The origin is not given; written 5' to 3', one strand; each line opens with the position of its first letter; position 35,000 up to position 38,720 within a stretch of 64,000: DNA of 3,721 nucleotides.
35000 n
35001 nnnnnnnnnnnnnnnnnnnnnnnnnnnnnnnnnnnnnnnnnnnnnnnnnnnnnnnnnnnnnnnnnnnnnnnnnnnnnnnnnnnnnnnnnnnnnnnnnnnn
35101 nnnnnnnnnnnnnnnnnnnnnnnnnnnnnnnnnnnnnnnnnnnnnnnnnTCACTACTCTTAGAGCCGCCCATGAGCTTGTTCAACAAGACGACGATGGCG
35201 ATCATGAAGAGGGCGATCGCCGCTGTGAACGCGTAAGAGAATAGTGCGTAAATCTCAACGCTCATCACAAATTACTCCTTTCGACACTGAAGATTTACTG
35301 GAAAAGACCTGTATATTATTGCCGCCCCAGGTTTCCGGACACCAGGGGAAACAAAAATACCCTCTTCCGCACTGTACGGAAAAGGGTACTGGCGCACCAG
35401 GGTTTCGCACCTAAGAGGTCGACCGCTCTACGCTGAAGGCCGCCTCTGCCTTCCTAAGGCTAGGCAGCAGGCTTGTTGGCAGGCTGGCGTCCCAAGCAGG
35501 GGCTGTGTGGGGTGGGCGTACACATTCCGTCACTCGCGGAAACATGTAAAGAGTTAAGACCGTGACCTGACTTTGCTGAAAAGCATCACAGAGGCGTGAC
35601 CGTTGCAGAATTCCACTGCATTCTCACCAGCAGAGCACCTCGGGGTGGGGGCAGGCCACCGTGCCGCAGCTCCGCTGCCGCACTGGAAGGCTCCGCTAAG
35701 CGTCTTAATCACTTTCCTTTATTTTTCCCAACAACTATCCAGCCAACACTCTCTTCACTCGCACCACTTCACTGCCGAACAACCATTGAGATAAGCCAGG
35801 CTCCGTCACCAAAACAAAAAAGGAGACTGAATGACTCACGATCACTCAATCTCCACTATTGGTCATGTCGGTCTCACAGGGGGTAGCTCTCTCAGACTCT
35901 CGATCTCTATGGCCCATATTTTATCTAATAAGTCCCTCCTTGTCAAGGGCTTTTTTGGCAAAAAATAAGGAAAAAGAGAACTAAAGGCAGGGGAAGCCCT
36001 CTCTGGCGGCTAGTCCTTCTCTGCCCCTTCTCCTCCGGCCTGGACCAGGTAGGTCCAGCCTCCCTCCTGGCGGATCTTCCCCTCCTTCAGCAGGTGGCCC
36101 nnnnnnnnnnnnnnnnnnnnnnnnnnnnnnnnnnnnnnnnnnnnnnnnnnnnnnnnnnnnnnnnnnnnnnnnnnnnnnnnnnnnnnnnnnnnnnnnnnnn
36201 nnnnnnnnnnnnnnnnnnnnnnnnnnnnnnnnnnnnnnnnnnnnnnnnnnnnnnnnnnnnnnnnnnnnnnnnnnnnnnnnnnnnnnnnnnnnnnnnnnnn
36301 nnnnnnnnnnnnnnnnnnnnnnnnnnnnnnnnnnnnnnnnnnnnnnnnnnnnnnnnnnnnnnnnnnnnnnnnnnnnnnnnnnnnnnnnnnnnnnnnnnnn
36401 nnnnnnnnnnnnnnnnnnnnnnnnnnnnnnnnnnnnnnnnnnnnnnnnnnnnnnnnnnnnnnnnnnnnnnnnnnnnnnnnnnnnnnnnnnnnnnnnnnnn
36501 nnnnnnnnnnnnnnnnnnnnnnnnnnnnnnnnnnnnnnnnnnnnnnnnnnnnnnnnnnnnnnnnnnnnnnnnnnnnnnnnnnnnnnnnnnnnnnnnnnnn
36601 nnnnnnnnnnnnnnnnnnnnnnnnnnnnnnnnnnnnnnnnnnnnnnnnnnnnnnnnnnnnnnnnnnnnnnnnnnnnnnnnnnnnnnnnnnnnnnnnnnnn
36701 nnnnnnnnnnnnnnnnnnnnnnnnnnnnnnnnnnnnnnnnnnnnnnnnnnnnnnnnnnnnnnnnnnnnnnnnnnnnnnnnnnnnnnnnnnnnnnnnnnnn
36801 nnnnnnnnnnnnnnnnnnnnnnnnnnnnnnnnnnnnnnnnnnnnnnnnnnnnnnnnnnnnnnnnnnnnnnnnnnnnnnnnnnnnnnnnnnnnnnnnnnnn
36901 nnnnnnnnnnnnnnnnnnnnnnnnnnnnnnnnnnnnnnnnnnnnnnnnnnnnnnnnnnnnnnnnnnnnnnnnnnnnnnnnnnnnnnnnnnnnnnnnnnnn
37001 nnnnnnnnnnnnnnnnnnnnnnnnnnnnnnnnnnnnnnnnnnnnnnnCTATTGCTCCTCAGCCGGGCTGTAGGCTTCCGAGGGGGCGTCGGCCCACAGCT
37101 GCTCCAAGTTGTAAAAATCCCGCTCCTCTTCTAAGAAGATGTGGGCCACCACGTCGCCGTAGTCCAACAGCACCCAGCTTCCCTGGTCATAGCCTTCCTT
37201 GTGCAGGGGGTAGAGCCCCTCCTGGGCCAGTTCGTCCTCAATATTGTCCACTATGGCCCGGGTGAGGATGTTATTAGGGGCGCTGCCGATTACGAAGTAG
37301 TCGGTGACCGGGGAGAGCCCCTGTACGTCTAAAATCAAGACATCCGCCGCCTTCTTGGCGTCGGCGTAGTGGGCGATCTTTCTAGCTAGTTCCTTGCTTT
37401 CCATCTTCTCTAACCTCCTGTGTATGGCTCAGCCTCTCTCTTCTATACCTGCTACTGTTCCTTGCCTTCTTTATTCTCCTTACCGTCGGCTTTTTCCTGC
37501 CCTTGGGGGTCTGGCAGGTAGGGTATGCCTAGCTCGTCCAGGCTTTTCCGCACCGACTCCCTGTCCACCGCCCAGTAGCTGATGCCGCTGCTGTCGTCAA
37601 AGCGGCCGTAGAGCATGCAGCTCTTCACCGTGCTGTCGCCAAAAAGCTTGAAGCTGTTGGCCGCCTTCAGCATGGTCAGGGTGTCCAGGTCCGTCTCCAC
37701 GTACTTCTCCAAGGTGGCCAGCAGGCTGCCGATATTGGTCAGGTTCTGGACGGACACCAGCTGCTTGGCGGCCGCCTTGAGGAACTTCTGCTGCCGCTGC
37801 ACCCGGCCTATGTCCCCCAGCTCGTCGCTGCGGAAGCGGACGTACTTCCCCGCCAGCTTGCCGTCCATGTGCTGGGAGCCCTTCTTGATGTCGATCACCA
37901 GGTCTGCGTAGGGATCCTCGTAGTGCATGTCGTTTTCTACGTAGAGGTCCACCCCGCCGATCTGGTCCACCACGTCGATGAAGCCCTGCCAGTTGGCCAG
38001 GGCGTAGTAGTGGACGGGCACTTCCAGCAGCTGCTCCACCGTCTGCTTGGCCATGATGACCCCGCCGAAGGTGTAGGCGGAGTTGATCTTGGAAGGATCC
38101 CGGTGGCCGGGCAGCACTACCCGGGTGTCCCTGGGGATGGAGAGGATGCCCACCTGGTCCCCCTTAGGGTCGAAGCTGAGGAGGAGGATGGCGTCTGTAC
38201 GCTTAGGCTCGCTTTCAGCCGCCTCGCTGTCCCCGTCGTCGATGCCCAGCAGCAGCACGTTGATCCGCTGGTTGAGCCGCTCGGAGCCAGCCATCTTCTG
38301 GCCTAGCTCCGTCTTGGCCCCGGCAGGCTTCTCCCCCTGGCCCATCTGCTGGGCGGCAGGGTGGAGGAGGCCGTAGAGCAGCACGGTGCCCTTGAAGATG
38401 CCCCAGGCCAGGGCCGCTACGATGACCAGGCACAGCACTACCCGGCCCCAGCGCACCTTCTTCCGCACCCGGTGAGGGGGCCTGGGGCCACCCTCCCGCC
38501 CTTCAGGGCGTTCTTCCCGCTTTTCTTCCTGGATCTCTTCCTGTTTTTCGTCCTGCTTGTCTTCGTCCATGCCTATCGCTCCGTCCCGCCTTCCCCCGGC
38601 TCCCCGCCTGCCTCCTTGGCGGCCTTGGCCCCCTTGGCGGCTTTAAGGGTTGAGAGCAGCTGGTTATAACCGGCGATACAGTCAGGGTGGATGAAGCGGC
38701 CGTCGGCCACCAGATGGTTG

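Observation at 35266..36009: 744-nt non-coding region ahead of the Na+-pump genes: consensus promoter, two sequential intrinsic terminators and an unassigned ~420-nt RNA segment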

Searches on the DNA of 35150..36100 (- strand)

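Call 4: search_rna_families(source=window, start=35150, end=36100, threshold=evalue, max_evalue=10, show_alignments=3)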
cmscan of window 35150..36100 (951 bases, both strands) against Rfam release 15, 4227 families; matches with E-value up to 10: 4.
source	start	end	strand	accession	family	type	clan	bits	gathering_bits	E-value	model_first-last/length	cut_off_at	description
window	35515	35638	-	RF01482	AdoCbl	Cis-reg; riboswitch;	CL00101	38.2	50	2.8e-05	1-149/149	no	AdoCbl (Cobalamin/B12) riboswitch aptamer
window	35387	35413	-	RF01382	HIV-1_SL4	Cis-reg;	-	15.8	31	3.1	1-20/20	no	HIV-1 stem-loop 4 packaging signal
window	35876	36100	+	RF02042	HOTTIP_3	Gene; lncRNA;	-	14.8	50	0.035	1-235/353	3'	HOXA transcript at the distal tip, conserved region 3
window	36070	36100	-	RF02975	DUF3800-XI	Gene; sRNA;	-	13.5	37.8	3.3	21-48/48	5'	DUF3800-XI RNA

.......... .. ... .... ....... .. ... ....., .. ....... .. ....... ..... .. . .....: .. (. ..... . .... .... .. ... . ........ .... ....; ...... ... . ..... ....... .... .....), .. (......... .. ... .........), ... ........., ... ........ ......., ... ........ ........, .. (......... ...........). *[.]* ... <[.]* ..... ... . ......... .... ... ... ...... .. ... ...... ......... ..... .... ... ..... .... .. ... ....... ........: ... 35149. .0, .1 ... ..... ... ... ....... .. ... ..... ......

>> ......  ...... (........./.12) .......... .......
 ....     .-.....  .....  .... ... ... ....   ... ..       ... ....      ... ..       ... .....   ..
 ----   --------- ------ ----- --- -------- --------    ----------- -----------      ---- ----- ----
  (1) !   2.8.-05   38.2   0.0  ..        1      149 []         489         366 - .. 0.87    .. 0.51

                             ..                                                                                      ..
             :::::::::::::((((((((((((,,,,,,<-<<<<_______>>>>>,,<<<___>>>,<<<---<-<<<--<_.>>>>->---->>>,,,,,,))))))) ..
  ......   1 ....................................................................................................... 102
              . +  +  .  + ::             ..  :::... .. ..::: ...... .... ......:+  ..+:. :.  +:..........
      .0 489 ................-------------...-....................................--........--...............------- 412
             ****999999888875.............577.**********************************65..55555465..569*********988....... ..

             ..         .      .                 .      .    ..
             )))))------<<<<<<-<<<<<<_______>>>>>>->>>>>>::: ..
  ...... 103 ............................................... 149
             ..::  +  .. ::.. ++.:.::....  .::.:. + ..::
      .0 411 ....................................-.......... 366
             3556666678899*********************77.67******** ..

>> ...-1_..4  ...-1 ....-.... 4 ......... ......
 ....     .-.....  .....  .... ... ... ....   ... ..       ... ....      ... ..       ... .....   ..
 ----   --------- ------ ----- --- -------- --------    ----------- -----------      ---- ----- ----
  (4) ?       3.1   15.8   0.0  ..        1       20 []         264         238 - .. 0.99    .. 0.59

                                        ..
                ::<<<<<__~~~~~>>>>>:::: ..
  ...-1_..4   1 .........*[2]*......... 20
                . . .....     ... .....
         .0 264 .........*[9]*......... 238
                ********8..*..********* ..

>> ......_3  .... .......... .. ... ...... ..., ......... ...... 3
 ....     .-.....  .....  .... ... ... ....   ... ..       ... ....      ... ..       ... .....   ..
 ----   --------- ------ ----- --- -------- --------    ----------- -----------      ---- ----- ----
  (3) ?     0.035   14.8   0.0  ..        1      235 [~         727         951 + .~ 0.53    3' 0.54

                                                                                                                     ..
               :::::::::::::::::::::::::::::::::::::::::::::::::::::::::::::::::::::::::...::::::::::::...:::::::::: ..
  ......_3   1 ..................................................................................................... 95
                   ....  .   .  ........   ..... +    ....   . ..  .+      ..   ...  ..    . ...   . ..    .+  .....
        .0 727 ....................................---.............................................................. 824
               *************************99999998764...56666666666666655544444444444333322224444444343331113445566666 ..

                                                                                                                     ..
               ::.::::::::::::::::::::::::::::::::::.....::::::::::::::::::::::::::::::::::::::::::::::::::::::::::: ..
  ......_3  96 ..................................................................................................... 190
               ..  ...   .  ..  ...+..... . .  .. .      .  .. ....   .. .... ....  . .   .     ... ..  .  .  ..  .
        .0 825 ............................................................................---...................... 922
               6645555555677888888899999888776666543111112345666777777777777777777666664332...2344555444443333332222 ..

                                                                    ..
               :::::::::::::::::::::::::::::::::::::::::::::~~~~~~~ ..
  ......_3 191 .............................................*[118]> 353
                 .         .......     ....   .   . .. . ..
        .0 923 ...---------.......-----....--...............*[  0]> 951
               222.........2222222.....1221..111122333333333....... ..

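Call 10: search_dna_similar(query=window:35266-36009:-, collection=plasmids, mode=distant)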
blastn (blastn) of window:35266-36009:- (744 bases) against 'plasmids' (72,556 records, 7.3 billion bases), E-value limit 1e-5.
No match.

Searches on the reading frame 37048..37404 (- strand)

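Call 6: search_protein_families(library=pfam, proteins=[window:37048-37404:-])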
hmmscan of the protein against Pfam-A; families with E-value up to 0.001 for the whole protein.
window:37048-37404:- (118 aa): 1 family
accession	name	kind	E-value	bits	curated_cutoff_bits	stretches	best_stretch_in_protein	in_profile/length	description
PF02410.21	RsfS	-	7.5e-32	109.9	21.6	1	9-104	2-98/98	Ribosomal silencing factor during starvation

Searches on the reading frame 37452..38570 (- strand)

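Call 6: search_protein_families(library=pfam, proteins=[window:37452-38570:-])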
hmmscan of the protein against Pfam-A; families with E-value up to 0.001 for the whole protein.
window:37452-38570:- (372 aa): 1 family
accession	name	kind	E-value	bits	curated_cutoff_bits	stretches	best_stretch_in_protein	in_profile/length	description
PF03816.19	LytR_cpsA_psr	-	8.2e-43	146.6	24.6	1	124-271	1-148/150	LytR_cpsA_psr family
